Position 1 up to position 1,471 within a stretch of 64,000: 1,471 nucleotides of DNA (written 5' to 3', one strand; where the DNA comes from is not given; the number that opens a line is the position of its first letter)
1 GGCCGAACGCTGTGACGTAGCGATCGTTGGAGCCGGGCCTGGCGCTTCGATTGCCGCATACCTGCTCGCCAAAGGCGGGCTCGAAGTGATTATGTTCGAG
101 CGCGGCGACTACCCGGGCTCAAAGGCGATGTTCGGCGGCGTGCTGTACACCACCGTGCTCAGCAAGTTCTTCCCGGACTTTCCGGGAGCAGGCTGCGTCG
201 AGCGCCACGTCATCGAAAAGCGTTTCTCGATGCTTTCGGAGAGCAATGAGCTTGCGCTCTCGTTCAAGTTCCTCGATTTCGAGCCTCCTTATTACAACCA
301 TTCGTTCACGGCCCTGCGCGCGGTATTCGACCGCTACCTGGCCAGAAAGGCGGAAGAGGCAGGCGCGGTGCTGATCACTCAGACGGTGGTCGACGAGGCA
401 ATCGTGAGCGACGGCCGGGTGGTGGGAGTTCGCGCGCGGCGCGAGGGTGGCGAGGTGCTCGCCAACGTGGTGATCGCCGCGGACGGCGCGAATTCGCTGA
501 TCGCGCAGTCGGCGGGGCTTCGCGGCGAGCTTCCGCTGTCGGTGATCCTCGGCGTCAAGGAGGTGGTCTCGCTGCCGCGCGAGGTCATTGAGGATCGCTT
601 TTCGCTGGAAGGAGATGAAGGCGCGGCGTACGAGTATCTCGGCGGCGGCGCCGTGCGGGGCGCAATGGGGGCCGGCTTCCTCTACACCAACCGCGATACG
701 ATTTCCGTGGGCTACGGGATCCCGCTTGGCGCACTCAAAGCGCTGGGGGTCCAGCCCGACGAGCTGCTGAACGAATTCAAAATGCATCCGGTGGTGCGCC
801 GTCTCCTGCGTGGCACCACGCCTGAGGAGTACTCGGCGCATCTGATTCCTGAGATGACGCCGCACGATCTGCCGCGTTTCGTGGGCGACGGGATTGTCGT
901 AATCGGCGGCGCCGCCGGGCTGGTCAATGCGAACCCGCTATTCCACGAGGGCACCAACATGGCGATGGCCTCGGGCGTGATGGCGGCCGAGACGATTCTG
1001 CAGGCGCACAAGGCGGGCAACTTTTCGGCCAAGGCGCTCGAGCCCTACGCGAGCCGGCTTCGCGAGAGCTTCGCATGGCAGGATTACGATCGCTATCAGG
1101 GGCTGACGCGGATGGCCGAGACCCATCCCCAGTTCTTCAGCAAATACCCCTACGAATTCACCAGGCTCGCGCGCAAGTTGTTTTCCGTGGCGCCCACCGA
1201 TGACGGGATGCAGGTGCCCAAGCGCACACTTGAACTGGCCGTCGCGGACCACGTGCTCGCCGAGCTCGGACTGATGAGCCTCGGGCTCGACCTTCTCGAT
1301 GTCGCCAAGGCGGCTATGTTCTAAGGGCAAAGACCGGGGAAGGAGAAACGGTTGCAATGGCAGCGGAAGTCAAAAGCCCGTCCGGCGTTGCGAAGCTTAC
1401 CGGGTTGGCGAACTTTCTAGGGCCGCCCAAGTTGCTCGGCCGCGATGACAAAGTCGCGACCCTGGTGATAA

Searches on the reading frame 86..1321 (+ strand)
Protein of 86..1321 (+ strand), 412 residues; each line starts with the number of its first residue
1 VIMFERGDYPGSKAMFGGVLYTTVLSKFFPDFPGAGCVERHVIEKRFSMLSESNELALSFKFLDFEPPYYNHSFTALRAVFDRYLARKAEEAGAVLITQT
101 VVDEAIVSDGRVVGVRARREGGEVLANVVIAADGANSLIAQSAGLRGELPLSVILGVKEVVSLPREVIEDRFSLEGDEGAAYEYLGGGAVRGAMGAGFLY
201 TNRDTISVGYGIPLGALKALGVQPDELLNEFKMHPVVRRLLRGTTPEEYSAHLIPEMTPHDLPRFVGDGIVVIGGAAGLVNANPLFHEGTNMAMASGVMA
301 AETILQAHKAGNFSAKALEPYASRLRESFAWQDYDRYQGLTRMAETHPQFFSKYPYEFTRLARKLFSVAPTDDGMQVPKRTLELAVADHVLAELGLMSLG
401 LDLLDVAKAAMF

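Call 63: search_protein_families(library=padloc, alignment_id=A7, max_evalue=1e-10)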
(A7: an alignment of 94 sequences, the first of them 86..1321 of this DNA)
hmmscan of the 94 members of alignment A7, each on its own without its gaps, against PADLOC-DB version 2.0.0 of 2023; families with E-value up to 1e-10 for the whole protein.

A. member 1, window:86-1321:+ (412 aa): 0 families

B. families by the number of members that match (of 94 scanned): 6 families
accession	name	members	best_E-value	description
PDLC04135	mad3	2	6.3e-30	mads_3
PDLC02196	IetA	1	1.7e-34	-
PDLC04232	IetA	1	2.4e-26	-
PDLC02195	IetA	1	3.5e-26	-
PDLC04231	IetA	1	7.7e-16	-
PDLC04134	mad2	1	1.1e-14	mads_2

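Call 64: search_protein_families(library=pfam, alignment_id=A7, max_evalue=1e-8)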
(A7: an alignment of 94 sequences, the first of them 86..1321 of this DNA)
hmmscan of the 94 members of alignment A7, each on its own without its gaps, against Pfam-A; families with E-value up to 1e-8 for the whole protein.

A. member 1, window:86-1321:+ (412 aa): 0 families

B. families by the number of members that match (of 94 scanned): 87 families (the first 25 are shown)
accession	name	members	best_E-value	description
PF13692.12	Glyco_trans_1_4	6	7.6e-23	Glycosyl transferases group 1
PF00534.26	Glycos_transf_1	4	9.7e-33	Glycosyl transferases group 1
PF13439.12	Glyco_transf_4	4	4e-18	Glycosyltransferase Family 4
PF01370.27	Epimerase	3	4.4e-49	NAD dependent epimerase/dehydratase family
PF16363.11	GDP_Man_Dehyd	3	7.3e-36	GDP-mannose 4,6 dehydratase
PF00535.33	Glycos_transf_2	3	3e-30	Glycosyl transferase family 2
PF13579.12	Glyco_trans_4_4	3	3.3e-13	Glycosyl transferase 4-like domain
PF13641.12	Glyco_tranf_2_3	3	5.6e-13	Glycosyltransferase like family 2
PF13561.12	adh_short_C2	2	9.6e-68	Enoyl-(Acyl carrier protein) reductase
PF00106.31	adh_short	2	1.8e-57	short chain dehydrogenase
PF07690.21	MFS_1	2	1.2e-31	Major Facilitator Superfamily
PF00005.33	ABC_tran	2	2.2e-30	ABC transporter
PF01367.25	5_3_exonuc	2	1.3e-19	5'-3' exonuclease, C-terminal SAM fold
PF08241.18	Methyltransf_11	2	1.6e-13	Methyltransferase domain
PF13620.12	CarboxypepD_reg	2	4.2e-11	Carboxypeptidase regulatory-like domain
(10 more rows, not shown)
